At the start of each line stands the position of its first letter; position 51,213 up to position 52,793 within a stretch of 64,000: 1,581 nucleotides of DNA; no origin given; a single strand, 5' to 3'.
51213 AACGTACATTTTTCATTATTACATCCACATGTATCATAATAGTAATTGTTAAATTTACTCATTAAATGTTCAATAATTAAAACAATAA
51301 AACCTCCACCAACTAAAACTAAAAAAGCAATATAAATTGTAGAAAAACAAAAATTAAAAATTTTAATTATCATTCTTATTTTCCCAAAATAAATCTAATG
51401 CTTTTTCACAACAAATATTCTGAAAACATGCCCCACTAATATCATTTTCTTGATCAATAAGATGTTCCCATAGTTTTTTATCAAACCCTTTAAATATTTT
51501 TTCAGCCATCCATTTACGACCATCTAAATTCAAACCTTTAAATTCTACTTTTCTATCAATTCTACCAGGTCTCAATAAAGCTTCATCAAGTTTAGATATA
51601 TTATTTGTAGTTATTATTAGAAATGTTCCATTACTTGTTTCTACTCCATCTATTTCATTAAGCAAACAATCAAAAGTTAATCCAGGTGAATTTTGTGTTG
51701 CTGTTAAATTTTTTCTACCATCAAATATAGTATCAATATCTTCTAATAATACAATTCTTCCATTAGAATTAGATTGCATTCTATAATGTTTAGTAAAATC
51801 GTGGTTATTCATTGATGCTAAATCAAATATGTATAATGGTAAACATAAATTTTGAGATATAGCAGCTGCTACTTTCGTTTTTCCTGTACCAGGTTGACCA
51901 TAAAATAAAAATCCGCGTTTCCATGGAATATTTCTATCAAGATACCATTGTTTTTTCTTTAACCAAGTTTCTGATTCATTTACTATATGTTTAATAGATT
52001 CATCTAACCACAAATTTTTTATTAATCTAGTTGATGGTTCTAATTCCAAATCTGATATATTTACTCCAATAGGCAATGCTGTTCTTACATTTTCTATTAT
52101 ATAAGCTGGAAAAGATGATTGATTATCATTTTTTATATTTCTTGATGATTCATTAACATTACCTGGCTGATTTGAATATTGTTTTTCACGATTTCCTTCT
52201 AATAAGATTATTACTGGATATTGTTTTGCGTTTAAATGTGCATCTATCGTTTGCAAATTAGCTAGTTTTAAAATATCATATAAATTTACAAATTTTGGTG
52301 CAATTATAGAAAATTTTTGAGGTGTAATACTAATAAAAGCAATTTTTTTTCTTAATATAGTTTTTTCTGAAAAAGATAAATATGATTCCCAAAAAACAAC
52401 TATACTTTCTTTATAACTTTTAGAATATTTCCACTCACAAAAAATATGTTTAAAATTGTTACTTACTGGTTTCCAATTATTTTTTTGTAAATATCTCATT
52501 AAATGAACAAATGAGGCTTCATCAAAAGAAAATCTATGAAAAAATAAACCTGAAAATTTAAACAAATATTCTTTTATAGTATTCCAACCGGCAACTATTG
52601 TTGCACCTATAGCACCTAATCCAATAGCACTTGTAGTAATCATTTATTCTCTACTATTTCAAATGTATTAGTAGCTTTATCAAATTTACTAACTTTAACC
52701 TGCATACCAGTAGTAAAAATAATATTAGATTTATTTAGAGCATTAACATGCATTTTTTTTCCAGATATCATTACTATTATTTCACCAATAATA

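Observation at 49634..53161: Flotillin–NfeD membrane-microdomain module interrupted by a BCS1-like AAA+ ATPase and a small Cys-rich membrane protein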

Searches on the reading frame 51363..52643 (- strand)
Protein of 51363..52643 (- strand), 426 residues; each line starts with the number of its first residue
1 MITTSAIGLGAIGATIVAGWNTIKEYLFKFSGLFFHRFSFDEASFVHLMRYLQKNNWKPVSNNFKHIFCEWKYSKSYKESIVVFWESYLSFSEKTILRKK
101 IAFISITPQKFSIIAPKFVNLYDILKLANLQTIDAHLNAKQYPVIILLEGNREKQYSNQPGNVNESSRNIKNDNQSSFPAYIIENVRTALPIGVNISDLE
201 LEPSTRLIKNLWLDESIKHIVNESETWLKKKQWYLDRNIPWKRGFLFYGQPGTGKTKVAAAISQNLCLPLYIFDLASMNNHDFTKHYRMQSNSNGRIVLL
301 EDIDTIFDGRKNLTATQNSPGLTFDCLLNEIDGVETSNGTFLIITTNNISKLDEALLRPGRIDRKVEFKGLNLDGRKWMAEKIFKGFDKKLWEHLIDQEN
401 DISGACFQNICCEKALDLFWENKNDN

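Call 3: search_protein_families(library=pfam, proteins=[window:51363-52643:-], max_evalue=0.01)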
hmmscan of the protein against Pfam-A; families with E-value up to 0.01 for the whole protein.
window:51363-52643:- (426 aa): 3 families
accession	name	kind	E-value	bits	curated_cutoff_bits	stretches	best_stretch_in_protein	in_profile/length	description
PF00004.35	AAA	-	5e-20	72.7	21.2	1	246-368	2-129/131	ATPase family associated with various cellular activities (AAA)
PF07728.20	AAA_5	-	0.003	18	22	1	245-292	2-50/139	AAA domain (dynein-related subfamily)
PF00910.28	RNA_helicase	-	0.0088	17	21.5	0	246-309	2-64/105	RNA helicase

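Call 4: search_protein_families(library=padloc, proteins=[window:51363-52643:-], max_evalue=0.01)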
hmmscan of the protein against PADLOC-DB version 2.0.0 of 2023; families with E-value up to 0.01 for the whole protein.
window:51363-52643:- (426 aa): 7 families
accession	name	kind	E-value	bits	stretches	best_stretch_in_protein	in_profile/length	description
PDLC02196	IetA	-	2.9e-16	57.9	2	204-273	84-153/374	-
PDLC02195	IetA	-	3e-10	37.9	1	207-275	106-170/395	-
PDLC04232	IetA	-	8.9e-07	26.6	1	198-272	73-146/330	-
PDLC00914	TRIP13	-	3.3e-06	24.8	1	290-382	139-229/302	TRIP13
PDLC00915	TRIP13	-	2e-05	22.1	0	244-267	65-88/302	TRIP13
PDLC03838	DolB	-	0.00016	19.1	1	245-285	169-209/375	-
PDLC04140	mad8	-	0.0013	16.3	1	238-277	23-67/314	mads_8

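Call 5: search_protein_families(library=phrogs, proteins=[window:51363-52643:-], max_evalue=0.001)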
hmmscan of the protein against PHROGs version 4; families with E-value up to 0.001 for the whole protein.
window:51363-52643:- (426 aa): 14 families
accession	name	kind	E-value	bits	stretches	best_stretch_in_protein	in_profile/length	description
phrog_7485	-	unknown function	6e-45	155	1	204-414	188-401/430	-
phrog_10401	-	other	1.1e-23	84.9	1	230-384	457-600/667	ATPase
phrog_3757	-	unknown function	4e-21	76.8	2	193-277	77-161/367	-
phrog_10440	-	unknown function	1.9e-12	47.5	1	232-367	222-350/483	-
phrog_30773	-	unknown function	4.1e-12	46.2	1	221-377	175-340/666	-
phrog_14322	-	unknown function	7.6e-11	42.9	1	246-374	230-354/398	-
phrog_33861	-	unknown function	2.6e-10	40.6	1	290-387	277-374/407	-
phrog_9172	-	unknown function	1e-06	28.9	1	237-369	103-243/509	-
phrog_168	-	DNA, RNA and nucleotide metabolism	1.5e-06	29.1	1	244-383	44-169/314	clamp loader of DNA polymerase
phrog_11838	-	DNA, RNA and nucleotide metabolism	3.3e-06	27.5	1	216-311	15-115/420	clamp loader of DNA polymerase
phrog_8638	-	unknown function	6.1e-06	26.1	1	238-364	301-432/568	-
phrog_11907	-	other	2.5e-05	24.7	0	297-399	251-354/400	ATPase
phrog_35110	-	unknown function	3.4e-05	23.8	0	311-366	342-399/455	-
phrog_2376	-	other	3.7e-05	24.2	0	243-371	75-192/363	ATPase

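Call 6: search_protein_families(library=pfam, proteins=[window:51363-52643:-], max_evalue=10)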
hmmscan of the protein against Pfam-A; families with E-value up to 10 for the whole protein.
window:51363-52643:- (426 aa): 13 families
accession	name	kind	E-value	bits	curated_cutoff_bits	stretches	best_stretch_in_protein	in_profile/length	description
PF00004.35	AAA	-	5e-20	72.7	21.2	1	246-368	2-129/131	ATPase family associated with various cellular activities (AAA)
PF07728.20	AAA_5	-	0.003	18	22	1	245-292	2-50/139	AAA domain (dynein-related subfamily)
PF00910.28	RNA_helicase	-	0.0088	17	21.5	1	246-309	2-64/105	RNA helicase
PF20720.3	nSTAND3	-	0.012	15.7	27.2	1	247-347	22-111/155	Novel STAND NTPase 3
PF01057.23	Parvo_NS1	-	0.012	15.1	20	1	242-266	113-137/271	Parvovirus non-structural protein NS1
PF06068.19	TIP49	-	0.025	14.2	23.8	1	243-267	51-75/347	TIP49 P-loop domain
PF00869.25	Flavi_glycoprot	-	0.044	13.5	27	1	221-244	199-222/300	Flavivirus glycoprotein, central and dimerisation domains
PF12775.13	AAA_7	-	0.052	13.5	25.8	1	231-267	22-58/181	P-loop containing dynein motor region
PF13401.12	AAA_22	-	0.13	13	27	1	246-279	9-45/130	AAA domain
PF13479.12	AAA_24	-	0.15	12.3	27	1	245-269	5-29/195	AAA domain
PF13086.12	AAA_11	-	0.2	11.8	27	1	245-277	20-43/257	AAA domain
PF13481.12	AAA_25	-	0.23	11.5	27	1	225-261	16-52/195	AAA domain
PF06414.18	Zeta_toxin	-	0.32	10.8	22.3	1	227-265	4-39/199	Zeta toxin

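Call 7: search_protein_families(library=ncbifam, proteins=[window:51363-52643:-], max_evalue=1)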
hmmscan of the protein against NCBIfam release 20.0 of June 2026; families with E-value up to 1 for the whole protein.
window:51363-52643:- (426 aa): 29 families (the best 25 are shown)
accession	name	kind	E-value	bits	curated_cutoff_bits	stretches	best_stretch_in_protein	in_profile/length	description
NF003069.1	PRK03992.1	subfamily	2.4e-20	73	500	1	200-416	123-350/379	proteasome-activating nucleotidase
TIGR01241.2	FtsH_fam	equivalog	6.2e-19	68.2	600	1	218-417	171-381/598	ATP-dependent zinc metalloprotease FtsH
TIGR01242.2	TIGR01242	subfamily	2.5e-17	62.9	500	1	204-414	110-331/362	proteasome-activating nucleotidase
NF047748.1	PrtsmActNtasePan1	equivalog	1e-16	61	750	1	198-416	138-367/405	proteasome-activating nucleotidase Pan1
NF047747.1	PrtsmActNtasePan2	equivalog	3.4e-14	52.9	700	1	213-410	156-364/397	proteasome-activating nucleotidase Pan2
TIGR01243.1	CDC48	subfamily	2.8e-13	49.1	802.65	1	216-368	460-619/733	CDC48 family AAA ATPase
TIGR03689.1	pup_AAA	equivalog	3.3e-13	49.2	504.75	2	288-369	283-363/512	proteasome ATPase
NF008004.0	PRK10733.1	equivalog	1.9e-12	46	1008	1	238-377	183-328/644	ATP-dependent zinc metalloprotease FtsH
NF042959.1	IteA_antiphage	equivalog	8.8e-12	44.8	510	2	208-274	91-157/367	anti-phage ATPase IteA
NF041006.2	cell_div_CdvC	equivalog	2.7e-07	29.8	650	1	239-377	131-279/370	cell division protein CdvC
NF003229.0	PRK04195.1-5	equivalog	4e-06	25.8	280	1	218-284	17-86/413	replication factor C large subunit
NF001679.0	PRK00440.1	equivalog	0.00032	19.9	303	1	215-276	15-73/322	replication factor C small subunit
NF005992.0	PRK08116.1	subfamily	0.00033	19.9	189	1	242-267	111-139/269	hypothetical protein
NF005931.1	PRK07952.1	equivalog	0.0026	17.3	357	1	242-268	99-125/246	replicative helicase loader DnaC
NF005304.0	PRK06835.1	equivalog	0.0057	15.8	215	1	242-266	183-207/330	ATP-binding protein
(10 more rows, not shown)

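Call 9: search_dna_similar(query=window:51363-52643:-, collection=phages, mode=protein, max_rows=30)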
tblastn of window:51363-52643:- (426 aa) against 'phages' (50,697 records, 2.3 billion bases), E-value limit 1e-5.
Records with a match: 244; places in all: 248; records where one place covers at least 80% of the query: 0.
Best place of each record, by identity: <60% 244.
By first word of the organism name: Pseudomonas 89; Vibrio 27; Erwinia 20; Ralstonia 11; Klebsiella 9; Serratia 9; Brevundimonas 8; Stenotrophomonas 7; Salmonella 6; Tenacibaculum 5; and 27 more.
By host as written in the record: Pseudomonas aeruginosa 32; - 25; Pseudomonas aeruginosa PAO1 13; Klebsiella pneumoniae 7; Brevundimonas pondensis LVF1 6; Stenotrophomonas maltophilia 6; Erwinia amylovora 6; Ralstonia solanacearum 6; and 94 more.
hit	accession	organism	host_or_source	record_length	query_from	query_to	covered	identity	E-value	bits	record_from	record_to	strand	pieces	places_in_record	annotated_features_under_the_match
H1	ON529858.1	Brevundimonas phage vB_BgoS-Bajun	Brevundimonas goettingensis LVF2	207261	134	409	65%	29.0%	3e-25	114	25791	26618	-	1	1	AAA+ ATPase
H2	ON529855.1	Brevundimonas phage vB_BpoS-Domovoi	Brevundimonas pondensis EIF1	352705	183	409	53%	30.5%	1e-25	115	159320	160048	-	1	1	putative mitochondrial chaperone protein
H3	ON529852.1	Brevundimonas phage vB_BpoS-Kabachok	Brevundimonas pondensis LVF1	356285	183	409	53%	30.5%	1e-25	115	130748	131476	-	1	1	AAA+ ATPase domain protein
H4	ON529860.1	Brevundimonas phage vB_BpoS-Papperlapapp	Brevundimonas pondensis LVF1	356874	183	409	53%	30.5%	1e-25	115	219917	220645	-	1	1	AAA+ ATPase domain protein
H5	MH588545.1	Caulobacter phage CcrPW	Caulobacter vibrioides CB15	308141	183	419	56%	28.3%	3e-21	102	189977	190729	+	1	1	cell division protein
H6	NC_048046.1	Caulobacter phage CcrPW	Caulobacter vibrioides CB15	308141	183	419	56%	28.3%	3e-21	102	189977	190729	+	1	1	cell division protein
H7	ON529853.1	Brevundimonas phage vB_BpoS-Bambus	Brevundimonas pondensis LVF1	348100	183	409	53%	29.4%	3e-24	111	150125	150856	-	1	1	AAA+ ATPase domain protein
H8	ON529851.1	Brevundimonas phage vB_BpoS-Marchewka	Brevundimonas pondensis LVF1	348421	183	409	53%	29.4%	7e-24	110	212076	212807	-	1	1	AAA+ ATPase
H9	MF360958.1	Salicola phage SCTP-2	Salicola sp. PV4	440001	199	413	50%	30.8%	1e-21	103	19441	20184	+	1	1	19: hypothetical protein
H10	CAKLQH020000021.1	Acinetobacter phage MD-2021a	not known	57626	214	424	50%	31.2%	3e-14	81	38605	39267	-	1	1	ftsH: cell division protein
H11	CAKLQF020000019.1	Acinetobacter phage MD-2021a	not known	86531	214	424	50%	31.2%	3e-14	81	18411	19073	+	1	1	ftsH: cell division protein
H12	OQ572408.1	Pseudomonas phage Y6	Pseudomonas aeruginosa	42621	214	423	49%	30.6%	3e-12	74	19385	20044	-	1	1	record has no annotation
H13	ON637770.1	Microbacterium phage Big4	Microbacterium foliorum NRRL B-24224 SEA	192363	200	411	50%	29.2%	6e-16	86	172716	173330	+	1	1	322: AAA-ATPase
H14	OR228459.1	Klebsiella phage fENko-Kae01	Klebsiella aerogenes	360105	204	425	52%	27.4%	5e-18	92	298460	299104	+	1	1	hypothetical protein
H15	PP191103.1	Salmonella phage PHA46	Salmonella enterica subsp. enterica ...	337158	204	425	52%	27.4%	6e-18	92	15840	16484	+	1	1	hypothetical protein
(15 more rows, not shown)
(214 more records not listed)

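Call 18: find_homologous_proteins(query=window:51363-52643:-)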
Query window:51363-52643:- (426 aa): 6293 proteins with E <= 0.001 among 8000 candidates; the best 120 are listed.
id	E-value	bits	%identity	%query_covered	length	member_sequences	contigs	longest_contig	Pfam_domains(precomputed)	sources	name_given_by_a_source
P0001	1.1e-188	646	100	67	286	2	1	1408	-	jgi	jgi:hypothetical protein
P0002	5.4e-119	416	47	99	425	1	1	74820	PF00004.36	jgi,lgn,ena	-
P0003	5.7e-107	377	44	99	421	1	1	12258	PF00004.36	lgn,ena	-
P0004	8.6e-62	228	45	62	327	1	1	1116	PF00004.36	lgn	-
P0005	1.5e-60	224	32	97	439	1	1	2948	PF00004.36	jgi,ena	-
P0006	3.2e-60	223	31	99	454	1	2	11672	PF00004.36,PF13191.13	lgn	-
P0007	1.5e-54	204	44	56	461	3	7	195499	PF00004.36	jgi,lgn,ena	-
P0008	1.6e-54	204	42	65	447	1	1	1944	PF00004.36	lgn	-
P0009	7.3e-54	202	31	98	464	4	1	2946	PF00004.36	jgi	-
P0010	7.6e-53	198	33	98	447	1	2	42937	PF00004.36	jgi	-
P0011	7.6e-53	198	32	98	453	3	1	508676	PF00004.36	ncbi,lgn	-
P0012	2.3e-52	197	34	98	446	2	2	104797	PF00004.36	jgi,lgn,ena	-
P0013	3.2e-52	196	32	99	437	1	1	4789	PF00004.36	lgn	-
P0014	9.1e-52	195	32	99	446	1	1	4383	PF00004.36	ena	-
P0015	1.1e-50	191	33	98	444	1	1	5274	PF00004.36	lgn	-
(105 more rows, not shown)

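Call 19: find_encoding_contigs(protein=P0002, flank=6000, max_places=2)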
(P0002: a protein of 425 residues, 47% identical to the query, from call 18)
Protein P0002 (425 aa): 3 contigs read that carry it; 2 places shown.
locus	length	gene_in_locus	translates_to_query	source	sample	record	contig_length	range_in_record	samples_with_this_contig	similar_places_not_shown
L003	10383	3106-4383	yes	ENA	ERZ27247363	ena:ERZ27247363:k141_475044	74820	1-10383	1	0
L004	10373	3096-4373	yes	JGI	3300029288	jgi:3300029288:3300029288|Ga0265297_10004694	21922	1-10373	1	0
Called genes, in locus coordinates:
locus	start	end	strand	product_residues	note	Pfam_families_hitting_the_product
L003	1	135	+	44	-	?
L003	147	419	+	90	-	-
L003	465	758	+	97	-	-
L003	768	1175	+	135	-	-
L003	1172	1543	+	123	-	PF10686:YAcAr (weak)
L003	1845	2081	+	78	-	-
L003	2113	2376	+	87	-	-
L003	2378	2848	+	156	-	PF13328:HD_4 (weak)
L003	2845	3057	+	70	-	-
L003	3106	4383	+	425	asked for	PF00004:AAA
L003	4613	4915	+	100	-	-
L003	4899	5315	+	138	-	-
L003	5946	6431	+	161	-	-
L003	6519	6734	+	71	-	-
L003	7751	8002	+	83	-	-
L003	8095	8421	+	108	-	-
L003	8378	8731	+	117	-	-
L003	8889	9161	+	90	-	-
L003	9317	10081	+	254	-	PF23023:Anti-Pycsar_Apyc1, PF00753:Lactamase_B, PF12706:Lactamase_B_2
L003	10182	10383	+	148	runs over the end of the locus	-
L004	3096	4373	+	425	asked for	PF00004:AAA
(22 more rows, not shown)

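Call 20: find_encoding_contigs(protein=P0003, flank=6000, max_places=2)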
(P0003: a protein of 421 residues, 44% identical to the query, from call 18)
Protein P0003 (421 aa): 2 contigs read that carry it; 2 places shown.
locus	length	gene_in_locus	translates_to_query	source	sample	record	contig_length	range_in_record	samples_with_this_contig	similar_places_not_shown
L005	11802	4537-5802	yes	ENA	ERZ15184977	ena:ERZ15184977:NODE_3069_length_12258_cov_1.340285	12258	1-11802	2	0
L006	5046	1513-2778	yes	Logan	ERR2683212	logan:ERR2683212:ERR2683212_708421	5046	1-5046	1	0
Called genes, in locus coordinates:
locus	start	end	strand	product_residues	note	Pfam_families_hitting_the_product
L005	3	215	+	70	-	?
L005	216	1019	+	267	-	PF04446:Thg1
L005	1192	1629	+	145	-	PF09424:YqeY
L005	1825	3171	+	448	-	PF24308:DUF7487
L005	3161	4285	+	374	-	PF10127:RlaP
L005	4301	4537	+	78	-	-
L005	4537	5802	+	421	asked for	PF00004:AAA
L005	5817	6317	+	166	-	-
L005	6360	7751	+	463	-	PF01145:Band_7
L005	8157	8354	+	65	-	-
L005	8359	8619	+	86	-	-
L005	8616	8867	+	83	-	-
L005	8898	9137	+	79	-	-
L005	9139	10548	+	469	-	PF00150:Cellulase, PF01301:Glyco_hydro_35 (weak)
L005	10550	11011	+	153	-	-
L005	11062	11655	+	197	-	PF13395:HNH_4, PF14279:HNH_5 (weak)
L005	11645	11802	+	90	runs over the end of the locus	PF08719:NADAR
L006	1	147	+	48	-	?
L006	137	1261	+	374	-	PF10127:RlaP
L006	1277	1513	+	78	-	-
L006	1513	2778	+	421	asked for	PF00004:AAA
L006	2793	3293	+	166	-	-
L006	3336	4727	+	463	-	PF01145:Band_7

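Call 21: find_encoding_contigs(protein=P0011, flank=6000, max_places=2)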
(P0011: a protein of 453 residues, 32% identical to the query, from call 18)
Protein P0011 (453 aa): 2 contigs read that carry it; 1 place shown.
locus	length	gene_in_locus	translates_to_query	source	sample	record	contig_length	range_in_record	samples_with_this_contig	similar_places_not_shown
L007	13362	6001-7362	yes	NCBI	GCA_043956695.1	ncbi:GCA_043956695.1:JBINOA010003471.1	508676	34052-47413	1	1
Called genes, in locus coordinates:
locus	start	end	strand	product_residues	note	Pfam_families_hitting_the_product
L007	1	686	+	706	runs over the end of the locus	-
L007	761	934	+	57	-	-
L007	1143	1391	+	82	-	-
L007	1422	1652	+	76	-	-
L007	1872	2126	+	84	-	PF04448:DUF551 (weak)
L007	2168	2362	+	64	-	-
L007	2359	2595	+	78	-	-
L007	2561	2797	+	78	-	-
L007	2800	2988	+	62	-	-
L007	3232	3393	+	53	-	-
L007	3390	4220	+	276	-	-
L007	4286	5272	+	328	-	PF06067:DUF932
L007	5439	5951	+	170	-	-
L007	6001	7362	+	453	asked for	PF00004:AAA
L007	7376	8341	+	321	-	PF01370:Epimerase, PF16363:GDP_Man_Dehyd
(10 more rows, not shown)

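Call 27: find_related_loci(query=window:51363-52643:-, collection=viral_contigs, flank=8000)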
Query window:51363-52643:- (426 aa) in viral_contigs; peptide patterns used: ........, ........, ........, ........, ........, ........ (x = any residue, [..] = any of these).
21 stretches matched a pattern, but none encodes a relative of the query by tblastn (E <= 1e-3).

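Call 37: search_solved_structures(query=window:51363-52643:-, max_evalue=0.001, show_alignments=1)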
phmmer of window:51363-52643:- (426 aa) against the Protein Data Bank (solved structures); distinct sequences matched with E-value up to 0.001: 244 (the best 60 are shown).
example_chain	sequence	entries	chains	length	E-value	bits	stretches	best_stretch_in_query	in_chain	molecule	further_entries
6sh3_A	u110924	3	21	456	3.3e-30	108.8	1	204-384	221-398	Mitochondrial chaperone BCS1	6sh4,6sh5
9gs2_A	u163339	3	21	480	3.7e-30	108.7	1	204-384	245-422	Mitochondrial chaperone BCS1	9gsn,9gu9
6u1y_A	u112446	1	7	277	1.5e-24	90.2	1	219-372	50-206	Mitochondrial chaperone BCS1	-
6uko_A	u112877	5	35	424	4.3e-24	88.7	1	219-372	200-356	Mitochondrial chaperone BCS1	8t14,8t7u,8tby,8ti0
6ukp_A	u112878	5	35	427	4.4e-24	88.6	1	219-372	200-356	Mitochondrial chaperone BCS1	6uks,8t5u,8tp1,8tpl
8rhn_K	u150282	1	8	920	1.6e-23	86.8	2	217-394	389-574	ATPase family gene 2 protein homolog A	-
7wd3_A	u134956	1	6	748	2.2e-23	86.3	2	233-419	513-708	ATPase family gene 2 protein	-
7nku_A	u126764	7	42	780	2.6e-23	86.1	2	233-419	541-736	ATPase family gene 2 protein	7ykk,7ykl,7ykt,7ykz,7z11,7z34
9lgo_A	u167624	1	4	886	4.6e-23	85.3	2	217-394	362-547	ATPase family gene 2 protein homolog A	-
5vc7_A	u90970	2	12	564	5.4e-23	85.1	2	225-423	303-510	VCP-like ATPase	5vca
7wbb_A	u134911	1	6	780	9.2e-23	84.3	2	233-419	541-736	AFG2 isoform 1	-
5g4g_A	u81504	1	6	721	1.1e-22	84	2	225-423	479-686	VCP-LIKE ATPASE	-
5g4f_A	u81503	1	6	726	1.1e-22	84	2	225-423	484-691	VCP-LIKE ATPASE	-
6chs_H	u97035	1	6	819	3.3e-22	82.5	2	232-366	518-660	Putative cell division control protein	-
6oaa_B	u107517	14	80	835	5.9e-22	81.6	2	234-366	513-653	Cell division control protein 48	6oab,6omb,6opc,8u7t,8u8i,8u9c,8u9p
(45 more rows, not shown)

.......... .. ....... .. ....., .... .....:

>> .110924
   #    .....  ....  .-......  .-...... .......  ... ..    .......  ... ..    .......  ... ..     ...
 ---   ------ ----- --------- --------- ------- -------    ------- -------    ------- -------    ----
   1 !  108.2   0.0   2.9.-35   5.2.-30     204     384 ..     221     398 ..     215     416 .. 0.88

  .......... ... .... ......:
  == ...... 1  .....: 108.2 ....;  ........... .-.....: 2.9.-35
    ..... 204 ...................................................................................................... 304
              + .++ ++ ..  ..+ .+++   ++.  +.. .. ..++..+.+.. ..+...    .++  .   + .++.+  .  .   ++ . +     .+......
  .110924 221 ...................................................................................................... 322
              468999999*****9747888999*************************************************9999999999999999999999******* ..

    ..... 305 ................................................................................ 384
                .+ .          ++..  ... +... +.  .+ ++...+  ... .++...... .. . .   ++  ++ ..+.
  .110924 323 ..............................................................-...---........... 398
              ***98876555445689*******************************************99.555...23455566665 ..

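Call 48: predict_structure(alignment_id=A2)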
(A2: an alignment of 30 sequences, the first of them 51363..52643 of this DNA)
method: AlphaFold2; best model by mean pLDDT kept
length: 426 residues; sequences in the alignment: 30
mean_pLDDT: 84.9   pTM: 0.77
mean pLDDT of the five models: 84.9, 83.2, 83.2, 82.1, 81.1
residues with pLDDT >= 90: 241; 70-90: 120; 50-70: 32; < 50: 33
segments of 3 or more residues with pLDDT < 50: 133-140, 161-183
pLDDT, mean of each block of 10 residues (from residue 1): 64 83 88 93 84 89 80 88 87 90 93 94 91 47 79 67 42 38 58 90 81 94 95 93 96 95 90 95 92 85 96 92 95 78 97 94 95 95 95 91 94 95 71
secondary structure, 60 per line:
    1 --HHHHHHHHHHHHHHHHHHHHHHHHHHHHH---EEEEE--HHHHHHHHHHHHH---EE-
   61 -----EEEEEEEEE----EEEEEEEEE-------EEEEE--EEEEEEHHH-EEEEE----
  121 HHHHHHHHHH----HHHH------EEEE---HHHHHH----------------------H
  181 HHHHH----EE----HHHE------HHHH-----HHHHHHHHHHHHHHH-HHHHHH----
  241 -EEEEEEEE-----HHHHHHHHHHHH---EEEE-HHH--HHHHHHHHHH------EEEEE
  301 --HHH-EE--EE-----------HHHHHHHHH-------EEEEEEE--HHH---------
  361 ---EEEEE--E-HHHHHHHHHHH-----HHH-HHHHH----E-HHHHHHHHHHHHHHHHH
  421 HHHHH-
elements in order: H3-31 E35-39 H42-54 E66-74 E79-87 E95-99 E102-107 E112-116 H121-130 H135-138 E145-148 H152-157 H180-185 H206-209 H215-229 H231-236 E242-249 H255-266 E270-273 H280-289 E296-300 H324-332 E340-346 E364-368 H373-383 H393-397 H404-425
